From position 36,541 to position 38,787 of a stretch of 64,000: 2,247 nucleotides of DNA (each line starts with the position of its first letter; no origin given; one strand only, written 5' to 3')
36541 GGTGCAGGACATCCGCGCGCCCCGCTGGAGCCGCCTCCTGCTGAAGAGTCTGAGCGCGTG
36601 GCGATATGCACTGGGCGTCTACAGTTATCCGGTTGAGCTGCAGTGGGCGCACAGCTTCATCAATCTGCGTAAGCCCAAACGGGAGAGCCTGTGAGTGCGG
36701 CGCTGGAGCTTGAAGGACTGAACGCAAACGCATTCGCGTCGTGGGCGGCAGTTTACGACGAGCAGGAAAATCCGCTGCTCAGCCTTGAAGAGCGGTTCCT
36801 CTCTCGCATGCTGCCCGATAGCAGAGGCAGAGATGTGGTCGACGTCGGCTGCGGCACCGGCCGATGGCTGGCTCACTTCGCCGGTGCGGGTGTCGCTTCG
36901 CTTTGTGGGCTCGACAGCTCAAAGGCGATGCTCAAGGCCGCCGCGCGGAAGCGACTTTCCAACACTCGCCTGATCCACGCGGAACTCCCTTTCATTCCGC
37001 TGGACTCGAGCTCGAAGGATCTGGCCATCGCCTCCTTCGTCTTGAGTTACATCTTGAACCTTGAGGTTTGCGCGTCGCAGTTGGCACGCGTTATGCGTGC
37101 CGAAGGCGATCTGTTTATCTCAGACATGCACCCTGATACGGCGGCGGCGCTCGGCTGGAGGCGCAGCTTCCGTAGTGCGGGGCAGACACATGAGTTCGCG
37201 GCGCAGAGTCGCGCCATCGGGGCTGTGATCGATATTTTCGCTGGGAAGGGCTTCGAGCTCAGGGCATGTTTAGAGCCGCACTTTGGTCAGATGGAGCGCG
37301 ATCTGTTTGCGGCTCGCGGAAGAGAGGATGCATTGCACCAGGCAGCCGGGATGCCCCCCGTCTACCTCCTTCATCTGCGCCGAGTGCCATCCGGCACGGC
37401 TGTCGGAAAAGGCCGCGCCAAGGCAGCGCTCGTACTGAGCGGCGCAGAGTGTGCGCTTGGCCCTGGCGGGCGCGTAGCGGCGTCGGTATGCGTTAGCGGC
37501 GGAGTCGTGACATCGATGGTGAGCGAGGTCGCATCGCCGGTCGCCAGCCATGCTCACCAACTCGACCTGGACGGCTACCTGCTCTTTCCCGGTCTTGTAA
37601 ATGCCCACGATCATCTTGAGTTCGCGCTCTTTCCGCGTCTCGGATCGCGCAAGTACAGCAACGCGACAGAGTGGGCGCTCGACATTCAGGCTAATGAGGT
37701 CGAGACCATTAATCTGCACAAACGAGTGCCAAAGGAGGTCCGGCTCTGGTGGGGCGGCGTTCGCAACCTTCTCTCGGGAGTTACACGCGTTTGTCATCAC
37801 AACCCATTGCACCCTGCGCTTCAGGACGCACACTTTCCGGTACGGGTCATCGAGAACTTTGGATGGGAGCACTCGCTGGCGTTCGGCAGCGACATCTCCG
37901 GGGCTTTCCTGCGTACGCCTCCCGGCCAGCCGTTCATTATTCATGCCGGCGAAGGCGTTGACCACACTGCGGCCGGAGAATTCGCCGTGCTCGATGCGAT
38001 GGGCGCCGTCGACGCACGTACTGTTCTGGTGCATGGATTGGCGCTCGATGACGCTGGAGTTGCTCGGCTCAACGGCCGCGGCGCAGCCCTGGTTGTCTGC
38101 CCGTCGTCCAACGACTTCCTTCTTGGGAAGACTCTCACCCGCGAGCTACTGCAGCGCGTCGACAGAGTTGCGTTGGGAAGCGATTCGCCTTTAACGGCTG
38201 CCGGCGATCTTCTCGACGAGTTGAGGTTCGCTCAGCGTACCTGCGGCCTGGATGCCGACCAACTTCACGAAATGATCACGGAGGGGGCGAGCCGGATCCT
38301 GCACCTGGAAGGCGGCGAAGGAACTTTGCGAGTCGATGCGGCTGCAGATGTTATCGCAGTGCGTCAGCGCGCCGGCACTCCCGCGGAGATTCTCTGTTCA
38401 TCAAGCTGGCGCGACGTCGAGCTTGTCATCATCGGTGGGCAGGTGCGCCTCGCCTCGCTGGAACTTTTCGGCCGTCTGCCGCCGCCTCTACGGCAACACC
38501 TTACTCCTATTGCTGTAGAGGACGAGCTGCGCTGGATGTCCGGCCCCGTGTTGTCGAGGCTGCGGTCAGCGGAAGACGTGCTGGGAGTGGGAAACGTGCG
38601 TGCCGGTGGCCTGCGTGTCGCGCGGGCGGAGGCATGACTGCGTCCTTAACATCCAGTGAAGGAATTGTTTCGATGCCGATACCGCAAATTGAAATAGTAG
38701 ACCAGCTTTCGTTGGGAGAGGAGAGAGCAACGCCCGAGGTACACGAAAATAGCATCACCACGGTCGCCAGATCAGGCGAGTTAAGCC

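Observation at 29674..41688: Eight-gene translationally coupled operon with five radical SAM enzymes (four B12-dependent), plus a convergent sulfotransferase: orphan biosynthetic system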

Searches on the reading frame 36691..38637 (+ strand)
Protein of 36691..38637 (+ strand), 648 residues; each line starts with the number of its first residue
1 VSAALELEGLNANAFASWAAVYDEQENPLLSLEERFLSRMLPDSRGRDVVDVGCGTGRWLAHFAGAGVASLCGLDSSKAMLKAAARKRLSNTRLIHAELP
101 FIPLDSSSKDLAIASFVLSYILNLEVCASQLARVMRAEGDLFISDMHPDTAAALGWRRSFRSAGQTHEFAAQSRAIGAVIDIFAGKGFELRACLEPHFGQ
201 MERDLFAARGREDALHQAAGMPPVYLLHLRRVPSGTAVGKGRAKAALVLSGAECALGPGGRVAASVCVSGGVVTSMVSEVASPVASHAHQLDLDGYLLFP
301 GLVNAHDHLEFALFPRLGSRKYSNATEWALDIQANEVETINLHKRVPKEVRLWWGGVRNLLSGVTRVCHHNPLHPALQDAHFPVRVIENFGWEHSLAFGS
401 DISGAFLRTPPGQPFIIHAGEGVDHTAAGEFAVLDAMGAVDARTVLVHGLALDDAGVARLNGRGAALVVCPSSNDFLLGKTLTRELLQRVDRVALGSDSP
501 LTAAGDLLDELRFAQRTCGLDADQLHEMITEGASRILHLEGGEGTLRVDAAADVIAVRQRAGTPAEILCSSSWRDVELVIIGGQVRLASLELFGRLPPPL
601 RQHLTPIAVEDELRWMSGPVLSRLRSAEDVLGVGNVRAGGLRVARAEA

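Call 3: search_protein_families(library=pfam, proteins=[window:36691-38637:+], max_evalue=0.01)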
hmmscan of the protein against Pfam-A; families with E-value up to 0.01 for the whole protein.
window:36691-38637:+ (648 aa): 10 families
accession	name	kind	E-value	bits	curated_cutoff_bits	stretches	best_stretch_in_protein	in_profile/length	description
PF08241.18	Methyltransf_11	-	3e-13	50.7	21.2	1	50-143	1-95/95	Methyltransferase domain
PF13649.12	Methyltransf_25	-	4.5e-13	50.1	27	1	49-139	1-97/97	Methyltransferase domain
PF08242.18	Methyltransf_12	-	3.1e-12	47.5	30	1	50-141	1-98/98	Methyltransferase domain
PF01979.26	Amidohydro_1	-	7.4e-12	45.6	25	1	419-585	167-344/345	Amidohydrolase family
PF13489.12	Methyltransf_23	-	1.7e-11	44.5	27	1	35-162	11-131/164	Methyltransferase domain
PF13847.12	Methyltransf_31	-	7.9e-08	32.5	27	1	45-147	3-113/145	Methyltransferase domain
PF07969.17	Amidohydro_3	-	1.2e-06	28.7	29.7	1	432-585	297-470/472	Amidohydrolase family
PF01209.24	Ubie_methyltran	-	1.4e-05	25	20.1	1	15-143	13-151/233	ubiE/COQ5 methyltransferase family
PF00962.28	A_deaminase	-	1.5e-05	24.7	27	1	415-532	191-309/330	Adenosine deaminase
PF08003.17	Methyltransf_9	-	0.00036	20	23.8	1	39-100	109-171/315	Protein of unknown function (DUF1698)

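Call 4: search_protein_families(library=ncbifam, proteins=[window:36691-38637:+], max_evalue=0.01)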
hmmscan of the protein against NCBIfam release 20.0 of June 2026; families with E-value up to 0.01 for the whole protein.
window:36691-38637:+ (648 aa): 57 families (the best 25 are shown)
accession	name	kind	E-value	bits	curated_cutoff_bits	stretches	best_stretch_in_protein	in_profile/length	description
NF045667.1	MTase_DVU1556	equivalog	2.2e-16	59.9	155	1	44-193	21-165/213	DVU_1556 family methyltransferase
NF006055.0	PRK08203.1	equivalog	4.6e-15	55.1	532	2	434-588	259-427/455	8-oxoguanine deaminase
NF006056.0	PRK08204.1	subfamily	2.3e-13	49.7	391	1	415-587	218-416/449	hypothetical protein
TIGR02967.1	guan_deamin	equivalog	3.8e-13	49.2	375.4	1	432-563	229-366/401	guanine deaminase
NF006549.0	PRK09045.1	equivalog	9.9e-13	47.5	540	2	431-558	242-379/444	TRZ/ATZ family hydrolase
NF001244.0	PRK00216.1-5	equivalog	1.4e-12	47.4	216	1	15-151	14-161/236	bifunctional demethylmenaquinone methyltransferase/2-methoxy-6-polyprenyl-1,4-benzoquinol methylase UbiE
TIGR01934.1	MenG_MenH_UbiE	subfamily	3.9e-12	45.9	158.35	1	15-151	5-149/223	ubiquinone/menaquinone biosynthesis methyltransferase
NF006679.0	PRK09228.1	subfamily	4.7e-12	45.4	351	1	432-566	254-394/433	guanine deaminase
NF006681.0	PRK09229.1-2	equivalog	1.3e-11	43.9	362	1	432-565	255-394/451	formimidoylglutamate deiminase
NF007610.0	PRK10258.1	equivalog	3.1e-11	43.1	342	1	12-144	10-139/251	malonyl-ACP O-methyltransferase BioC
NF043040.1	corrin_prot_MT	hypoth_equivalog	7.8e-11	41.8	180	1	44-152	40-157/216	corrinoid protein-associated methyltransferase CpaM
NF005557.0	PRK07228.1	equivalog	2e-10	40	522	1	431-588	238-414/445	5'-deoxyadenosine deaminase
TIGR01224.1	hutI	equivalog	2.6e-09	36.4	298.15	2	264-312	4-52/377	imidazolonepropionase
NF004701.0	PRK06038.1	equivalog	5.9e-09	35.1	609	1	430-590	230-405/432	N-ethylammeline chlorohydrolase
TIGR02072.1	BioC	equivalog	9.3e-09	35.4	184.95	1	39-161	25-148/244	malonyl-ACP O-methyltransferase BioC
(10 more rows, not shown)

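Call 10: find_homologous_proteins(query=window:36691-38637:+)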
Query window:36691-38637:+ (648 aa): 2086 proteins with E <= 0.001 among 8000 candidates; the best 120 are listed.
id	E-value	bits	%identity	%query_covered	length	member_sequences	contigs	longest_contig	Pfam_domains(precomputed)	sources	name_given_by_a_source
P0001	0.0e+0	1445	100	100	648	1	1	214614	PF13847.13,PF13489.13,PF00962.29,PF07969.18,PF13649.13,PF01979.27,PF01209.25,PF08241.19,PF08242.19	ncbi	ncbi:MAG TPA: methyltransferase domain-containing protein [Acidisarcina sp.]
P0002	2.7e-259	880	63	100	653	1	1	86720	PF13847.13,PF13489.13,PF13649.13,PF01979.27,PF01209.25,PF08241.19,PF08242.19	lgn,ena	-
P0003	2.9e-259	880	62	97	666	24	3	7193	PF13847.13,PF13489.13,PF13649.13,PF01979.27,PF01209.25,PF08241.19,PF08242.19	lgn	-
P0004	2.3e-257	874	61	98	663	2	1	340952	PF13847.13,PF13489.13,PF07969.18,PF13649.13,PF01979.27,PF01209.25,PF08241.19,PF08242.19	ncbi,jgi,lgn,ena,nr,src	ncbi:MAG TPA: methyltransferase domain-containing protein [Terracidiphilus sp.]|nr:methyltransferase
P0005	2.2e-256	870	62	98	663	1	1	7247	PF13847.13,PF13489.13,PF07969.18,PF13649.13,PF01979.27,PF01209.25,PF08241.19,PF08242.19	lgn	-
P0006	6.2e-255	866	61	97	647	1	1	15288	PF13847.13,PF13489.13,PF07969.18,PF13649.13,PF01979.27,PF01209.25,PF08241.19,PF08242.19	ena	-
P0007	2.4e-253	860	61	99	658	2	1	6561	PF13847.13,PF13489.13,PF07969.18,PF13649.13,PF01979.27,PF01209.25,PF08241.19,PF08242.19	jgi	jgi:cytosine/adenosine deaminase-related metal-dependent hydrolase/ubiquinone/menaquinone biosynthes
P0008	2.1e-252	857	60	100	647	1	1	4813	PF13847.13,PF13489.13,PF07969.18,PF13649.13,PF01979.27,PF01209.25,PF08241.19,PF08242.19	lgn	-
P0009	4.0e-251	853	60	100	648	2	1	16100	PF13847.13,PF13489.13,PF07969.18,PF13649.13,PF05148.22,PF01979.27,PF01209.25,PF08241.19,PF08242.19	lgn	-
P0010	1.6e-250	851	60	99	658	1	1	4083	PF13847.13,PF13489.13,PF07969.18,PF13649.13,PF01979.27,PF01209.25,PF08241.19,PF08242.19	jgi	jgi:cytosine/adenosine deaminase-related metal-dependent hydrolase/ubiquinone/menaquinone biosynthes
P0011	1.8e-250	851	59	97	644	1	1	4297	PF13847.13,PF13489.13,PF07969.18,PF13649.13,PF01728.26,PF01979.27,PF01209.25,PF08241.19,PF08242.19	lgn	-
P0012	6.0e-250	849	59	100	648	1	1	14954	PF13847.13,PF13489.13,PF07969.18,PF13649.13,PF01979.27,PF01209.25,PF08241.19,PF08242.19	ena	-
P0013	2.9e-249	847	60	98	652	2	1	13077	PF13847.13,PF13489.13,PF07969.18,PF13649.13,PF01979.27,PF01209.25,PF08241.19,PF08242.19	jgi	jgi:cytosine/adenosine deaminase-related metal-dependent hydrolase/ubiquinone/menaquinone biosynthes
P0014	1.4e-247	841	60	98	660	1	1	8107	PF13847.13,PF13489.13,PF07969.18,PF13649.13,PF01979.27,PF01209.25,PF08241.19,PF08242.19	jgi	-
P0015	2.7e-247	840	60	98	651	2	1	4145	PF13847.13,PF13489.13,PF07969.18,PF13649.13,PF01979.27,PF01209.25,PF08241.19,PF08242.19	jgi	jgi:cytosine/adenosine deaminase-related metal-dependent hydrolase/ubiquinone/menaquinone biosynthes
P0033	8.9e-236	802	57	100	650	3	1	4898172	PF13847.13,PF13489.13,PF08003.18,PF07969.18,PF13649.13,PF01979.27,PF01209.25,PF08241.19,PF08242.19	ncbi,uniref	ncbi:methyltransferase domain-containing protein [Tunturibacter empetritectus]|uniref:Methyltransfer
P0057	1.3e-201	689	50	100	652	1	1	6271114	PF13847.13,PF13489.13,PF07969.18,PF13649.13,PF01979.27,PF01209.25,PF08241.19,PF08242.19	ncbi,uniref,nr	ncbi:methyltransferase domain-containing protein [Alloacidobacterium dinghuense]|uniref:Methyltransf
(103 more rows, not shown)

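Call 11: find_encoding_contigs(protein=P0033, flank=10000, max_places=2)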
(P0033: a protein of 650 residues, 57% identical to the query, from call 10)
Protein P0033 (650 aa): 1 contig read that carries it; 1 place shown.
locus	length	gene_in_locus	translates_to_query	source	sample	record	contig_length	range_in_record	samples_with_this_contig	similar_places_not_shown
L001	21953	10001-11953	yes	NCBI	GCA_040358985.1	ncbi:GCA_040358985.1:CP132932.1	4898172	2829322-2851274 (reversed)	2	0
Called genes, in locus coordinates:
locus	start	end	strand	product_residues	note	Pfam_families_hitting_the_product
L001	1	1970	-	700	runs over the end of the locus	PF09594:GT87, PF26549:Tricorn_N (faint)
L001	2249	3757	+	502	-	PF02310:B12-binding, PF04055:Radical_SAM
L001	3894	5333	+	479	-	PF02310:B12-binding, PF04055:Radical_SAM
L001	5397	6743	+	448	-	PF02310:B12-binding, PF04055:Radical_SAM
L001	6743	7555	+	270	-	PF13649:Methyltransf_25, PF13847:Methyltransf_31 (weak), PF08241:Methyltransf_11 (weak), PF08242:Methyltransf_12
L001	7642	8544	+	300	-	PF13489:Methyltransf_23, PF13847:Methyltransf_31 (weak), PF08241:Methyltransf_11, PF13649:Methyltransf_25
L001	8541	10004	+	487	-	PF02310:B12-binding, PF04055:Radical_SAM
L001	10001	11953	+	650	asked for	PF01209:Ubie_methyltran (weak), PF08003:Methyltransf_9 (faint), PF13489:Methyltransf_23, PF08241:Methyltransf_11, PF08242:Methyltransf_12, PF13649:Methyltransf_25, PF13847:Methyltransf_31, PF01979:Amidohydro_1, +1 more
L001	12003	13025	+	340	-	PF04055:Radical_SAM, PF13186:SPASM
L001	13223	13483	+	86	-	-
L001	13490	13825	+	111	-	-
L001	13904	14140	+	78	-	-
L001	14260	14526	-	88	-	-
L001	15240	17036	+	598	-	-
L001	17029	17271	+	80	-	PF00550:PP-binding (weak)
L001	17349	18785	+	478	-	PF03062:MBOAT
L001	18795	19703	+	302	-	-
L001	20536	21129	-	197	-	PF00589:Phage_integrase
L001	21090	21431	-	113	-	PF22022:Phage_int_M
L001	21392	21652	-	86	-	PF13356:Arm-DNA-bind_3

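Call 12: find_encoding_contigs(protein=P0057, flank=10000, max_places=2)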
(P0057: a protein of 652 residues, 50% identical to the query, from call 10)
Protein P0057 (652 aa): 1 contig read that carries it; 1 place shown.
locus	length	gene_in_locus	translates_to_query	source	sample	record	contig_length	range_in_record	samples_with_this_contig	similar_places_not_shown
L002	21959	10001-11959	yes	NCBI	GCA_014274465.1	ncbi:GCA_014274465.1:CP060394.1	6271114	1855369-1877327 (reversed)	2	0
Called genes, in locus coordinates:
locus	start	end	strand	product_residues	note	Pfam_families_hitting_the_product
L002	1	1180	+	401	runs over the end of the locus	PF25917:BSH_RND, PF25919:BSH_CusB (faint), PF25973:BSH_CzcB, PF25954:Beta-barrel_RND_2, PF25990:Beta-barrel_YknX, PF26002:Beta-barrel_AprE (weak), PF25967:RND-MFP_C (weak), PF25989:YknX_C (faint)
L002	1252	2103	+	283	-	PF13349:DUF4097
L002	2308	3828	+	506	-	PF02310:B12-binding, PF04055:Radical_SAM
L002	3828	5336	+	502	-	PF02310:B12-binding (weak), PF04055:Radical_SAM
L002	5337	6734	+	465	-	PF02310:B12-binding, PF04055:Radical_SAM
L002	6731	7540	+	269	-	PF01209:Ubie_methyltran, PF13489:Methyltransf_23, PF13847:Methyltransf_31, PF08241:Methyltransf_11, PF08242:Methyltransf_12, PF13649:Methyltransf_25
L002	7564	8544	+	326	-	PF13489:Methyltransf_23, PF13649:Methyltransf_25, PF13847:Methyltransf_31, PF08241:Methyltransf_11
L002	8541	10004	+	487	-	PF02310:B12-binding, PF04055:Radical_SAM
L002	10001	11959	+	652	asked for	PF01209:Ubie_methyltran, PF13489:Methyltransf_23, PF08241:Methyltransf_11, PF08242:Methyltransf_12, PF13649:Methyltransf_25, PF13847:Methyltransf_31, PF07969:Amidohydro_3 (faint), PF01979:Amidohydro_1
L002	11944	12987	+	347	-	PF04055:Radical_SAM, PF13353:Fer4_12 (faint), PF13186:SPASM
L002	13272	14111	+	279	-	PF08220:HTH_DeoR, PF08279:HTH_11 (weak), PF00455:DeoRC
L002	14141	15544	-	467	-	PF00324:AA_permease, PF13520:AA_permease_2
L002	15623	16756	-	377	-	PF01380:SIS (weak)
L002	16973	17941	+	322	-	PF00294:PfkB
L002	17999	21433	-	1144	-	PF13620:CarboxypepD_reg, PF25183:OMP_b-brl_4, PF00593:TonB_dep_Rec_b-barrel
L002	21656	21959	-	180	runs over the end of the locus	PF11716:MDMPI_N (weak), PF12867:DinB_2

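Call 14: find_related_loci(query=A1, collection=genome_contigs, flank=10000)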
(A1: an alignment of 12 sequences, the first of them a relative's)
Query A1 (648 aa) in genome_contigs; peptide patterns used: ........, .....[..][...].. (x = any residue, [..] = any of these).
419 stretches matched a pattern; 407 encode a relative of the query (tblastn E <= 1e-3); the best 80 are kept; 79 distinct loci.
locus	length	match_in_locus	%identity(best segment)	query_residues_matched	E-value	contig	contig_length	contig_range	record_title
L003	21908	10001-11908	57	11-647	0e+0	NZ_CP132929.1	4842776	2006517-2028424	Tunturiibacter empetritectus strain M8UP27 chromosome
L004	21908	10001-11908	57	11-647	0e+0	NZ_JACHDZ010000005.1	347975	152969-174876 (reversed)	Tunturibacter empetritectus strain M8US30 Ga0401170_05, whole genome shotgun sequence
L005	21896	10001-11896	55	11-648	0e+0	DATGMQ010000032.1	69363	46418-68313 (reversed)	MAG TPA_asm: Alloacidobacterium sp. isolate SMAG_U9916 k141_528680, whole genome shotgun sequence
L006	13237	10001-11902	58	11-646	0e+0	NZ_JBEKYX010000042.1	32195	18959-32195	MAG: Terracidiphilus sp. isolate SPRUCE 685 SPRUCE_685_42, whole genome shotgun sequence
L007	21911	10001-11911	49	6-640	0e+0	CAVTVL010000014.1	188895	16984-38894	MAG: Terriglobales bacterium isolate MFD04967.bin.2.53 genome assembly, contig: contig_51195, whole genome shotgun seque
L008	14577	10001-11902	49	11-645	0e+0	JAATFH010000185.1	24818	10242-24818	MAG: Acidobacteriales bacterium isolate bin_2 k141_7649130, whole genome shotgun sequence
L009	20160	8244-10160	48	8-645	0e+0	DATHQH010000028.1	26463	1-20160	MAG TPA_asm: Alloacidobacterium sp. isolate SMAG_U12734 k141_3845955, whole genome shotgun sequence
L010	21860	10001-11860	51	12-648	0e+0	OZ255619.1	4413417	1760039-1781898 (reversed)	MAG: Acidobacteriaceae bacterium isolate 543d5465-1b25-4daa-b964-3c272e733e65 genome assembly, chromosome: 1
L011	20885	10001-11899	48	8-645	0e+0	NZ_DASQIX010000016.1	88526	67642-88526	MAG: Alloacidobacterium sp. isolate SMAG_U11870 k141_1746106, whole genome shotgun sequence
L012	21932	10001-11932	50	1-640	0e+0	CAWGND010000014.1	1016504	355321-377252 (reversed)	MAG: Terriglobales bacterium isolate MFD01138.bin.3.178 genome assembly, contig: contig_12599, whole genome shotgun sequ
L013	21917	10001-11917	49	6-647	0e+0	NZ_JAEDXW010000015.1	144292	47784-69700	Edaphobacter sp. HDX4 NODE_15_length_144292_cov_420.138647, whole genome shotgun sequence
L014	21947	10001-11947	49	1-645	0e+0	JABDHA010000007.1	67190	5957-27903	MAG: Acidobacteria bacterium isolate BWOrgControl_Nextera71_MAG3 3300021028.a:Ga0206863_1013, whole genome shotgun seque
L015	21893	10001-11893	47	11-648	0e+0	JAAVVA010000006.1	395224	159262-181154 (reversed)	Acidobacteriaceae bacterium dw_441 6, whole genome shotgun sequence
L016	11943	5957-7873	48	13-648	0e+0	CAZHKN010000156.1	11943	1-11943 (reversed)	MAG TPA_asm: uncultured Terracidiphilus sp. isolate binchicken_co162_64 genome assembly, contig: NODE_13132_length_11943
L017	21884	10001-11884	63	21-648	0e+0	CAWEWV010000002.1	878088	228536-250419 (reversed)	MAG: uncultured Acidobacteriaceae bacterium isolate MFD05512.bin.2.7 genome assembly, contig: contig_13164, whole genome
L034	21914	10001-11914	45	12-646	1e-174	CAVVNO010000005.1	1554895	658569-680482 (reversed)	MAG: uncultured Acidobacteriaceae bacterium isolate MFD05841.bin.1.238 genome assembly, contig: contig_29751, whole geno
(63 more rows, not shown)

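Call 34: search_solved_structures(query=window:36691-38637:+, max_evalue=0.01)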
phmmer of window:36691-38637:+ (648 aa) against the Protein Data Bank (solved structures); distinct sequences matched with E-value up to 0.01: 28.
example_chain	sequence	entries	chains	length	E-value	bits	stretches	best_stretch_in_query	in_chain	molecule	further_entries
9gdj_A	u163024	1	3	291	3.5e-09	38.8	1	15-140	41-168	Methyltransferase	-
3g5l_A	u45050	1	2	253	4.1e-08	35.2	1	33-151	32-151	Putative S-adenosylmethionine dependent methyltransferase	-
3bkw_A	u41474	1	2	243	4.8e-07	31.7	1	36-152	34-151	S-adenosylmethionine dependent methyltransferase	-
2gs9_A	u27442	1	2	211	1.6e-06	30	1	29-163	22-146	Hypothetical protein TT1324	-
4gbd_A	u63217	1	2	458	1.7e-06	29.9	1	425-575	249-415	Putative uncharacterized protein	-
2avn_A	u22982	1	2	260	5.1e-06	28.3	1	20-142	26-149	ubiquinone/menaquinone biosynthesis methyltransferase-related protein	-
4dyk_A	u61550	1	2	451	7.4e-06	27.8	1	425-583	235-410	AMIDOHYDROLASE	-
9icz_A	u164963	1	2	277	9e-06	27.5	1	46-146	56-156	S-adenosylmethionine (SAM)-dependent methyltransferase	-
7ww2_A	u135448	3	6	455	1.6e-05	26.7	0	437-558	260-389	8-oxoguanine deaminase | Hydroxydechloroatrazine ethylaminohydrolase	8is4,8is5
2imr_A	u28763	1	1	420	2.9e-05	25.8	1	433-537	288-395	Hypothetical protein DR_0824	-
3lnp_A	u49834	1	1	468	0.00021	23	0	437-558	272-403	Amidohydrolase family Protein OLEI01672_1_465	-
3hpa_A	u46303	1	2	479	0.00097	20.8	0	289-317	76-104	AMIDOHYDROLASE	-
8rdl_A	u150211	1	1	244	0.0012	20.4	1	28-143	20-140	ToxA protein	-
5wp4_A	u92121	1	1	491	0.0015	20.2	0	29-142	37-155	Phosphoethanolamine N-methyltransferase 1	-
1p91_A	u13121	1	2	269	0.0015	20.2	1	42-116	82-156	Ribosomal RNA large subunit methyltransferase A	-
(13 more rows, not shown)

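Call 55: search_protein_families(library=pfam, proteins=[L034:1-1911:+, L034:1908-3785:+, L034:3819-4964:-, L034:4852-5868:-, L034:6046-6615:+, L034:7027-8094:-, L034:8331-9827:+, L034:9929-11926:+], max_evalue=0.001)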
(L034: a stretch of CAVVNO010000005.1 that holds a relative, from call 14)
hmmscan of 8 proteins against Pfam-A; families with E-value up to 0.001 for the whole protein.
L034:1-1911:+ (636 aa): 9 families
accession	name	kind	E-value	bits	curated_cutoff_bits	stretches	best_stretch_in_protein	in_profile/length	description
PF08241.18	Methyltransf_11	-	1.1e-18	68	21.2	1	20-112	1-94/95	Methyltransferase domain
PF13649.12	Methyltransf_25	-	1.2e-18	68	27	1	19-109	1-97/97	Methyltransferase domain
PF01979.26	Amidohydro_1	-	4.8e-16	59.4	25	1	389-543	155-331/345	Amidohydrolase family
PF13489.12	Methyltransf_23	-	2e-15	57.3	27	1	13-160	20-161/164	Methyltransferase domain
PF08242.18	Methyltransf_12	-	4.8e-13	50.1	30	1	20-110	1-97/98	Methyltransferase domain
PF13847.12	Methyltransf_31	-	5.4e-11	42.8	27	1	16-117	4-113/145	Methyltransferase domain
PF01209.24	Ubie_methyltran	-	7.8e-08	32.4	20.1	1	13-113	45-151/233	ubiE/COQ5 methyltransferase family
PF07969.17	Amidohydro_3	-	4.9e-06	26.7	29.7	0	415-528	309-445/472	Amidohydrolase family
PF08003.17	Methyltransf_9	-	0.00078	18.9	23.8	0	8-53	108-153/315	Protein of unknown function (DUF1698)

L034:1908-3785:+ (625 aa): 1 family
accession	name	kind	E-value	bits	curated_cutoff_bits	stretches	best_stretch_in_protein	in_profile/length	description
PF09594.16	GT87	-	2e-28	100.2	25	1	107-345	4-236/237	Glycosyltransferase family 87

L034:3819-4964:- (381 aa): 2 families
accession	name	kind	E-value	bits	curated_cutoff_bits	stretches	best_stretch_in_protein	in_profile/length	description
PF00535.33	Glycos_transf_2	-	1.1e-15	58.4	23.3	1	73-226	2-164/168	Glycosyl transferase family 2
PF13641.12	Glyco_tranf_2_3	-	8.4e-07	29.7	27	1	69-153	1-97/230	Glycosyltransferase like family 2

L034:4852-5868:- (338 aa): 1 family
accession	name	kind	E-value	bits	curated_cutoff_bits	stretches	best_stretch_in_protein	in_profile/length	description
PF07475.17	Hpr_kinase_C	-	1.5e-05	25.1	33.3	1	152-196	7-51/171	HPr Serine kinase C-terminal domain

L034:6046-6615:+ (189 aa): 0 families

L034:7027-8094:- (355 aa): 1 family
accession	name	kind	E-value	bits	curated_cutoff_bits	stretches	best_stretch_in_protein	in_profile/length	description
PF07475.17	Hpr_kinase_C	-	1.4e-06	28.4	33.3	1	162-207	9-54/171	HPr Serine kinase C-terminal domain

L034:8331-9827:+ (498 aa): 2 families
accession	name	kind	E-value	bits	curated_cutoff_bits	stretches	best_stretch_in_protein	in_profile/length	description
PF04055.27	Radical_SAM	-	1.1e-18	68.3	29.5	1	210-370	2-165/166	Radical SAM superfamily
PF02310.24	B12-binding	-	4.2e-07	30.3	32.1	1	25-140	12-120/121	B12 binding domain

L034:9929-11926:+ (665 aa): 9 families
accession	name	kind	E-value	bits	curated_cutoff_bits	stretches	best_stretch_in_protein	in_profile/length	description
PF13649.12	Methyltransf_25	-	1.2e-20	74.4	27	1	62-151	1-96/97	Methyltransferase domain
PF08241.18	Methyltransf_11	-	4.3e-20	72.6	21.2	1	63-155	1-94/95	Methyltransferase domain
PF08242.18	Methyltransf_12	-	1.3e-15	58.3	30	1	63-153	1-97/98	Methyltransferase domain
PF01979.26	Amidohydro_1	-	9.7e-15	55.1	25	1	436-601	167-343/345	Amidohydrolase family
PF13489.12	Methyltransf_23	-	1e-14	55.1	27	1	48-203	11-161/164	Methyltransferase domain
PF13847.12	Methyltransf_31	-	1.3e-13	51.3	27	1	59-160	4-113/145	Methyltransferase domain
PF01209.24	Ubie_methyltran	-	9.2e-11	42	20.1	1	26-156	11-151/233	ubiE/COQ5 methyltransferase family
PF07969.17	Amidohydro_3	-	1.2e-07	32.1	29.7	1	457-602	305-470/472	Amidohydrolase family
PF01728.25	FtsJ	-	1.3e-05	25.6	24.1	1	59-163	22-103/181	FtsJ-like methyltransferase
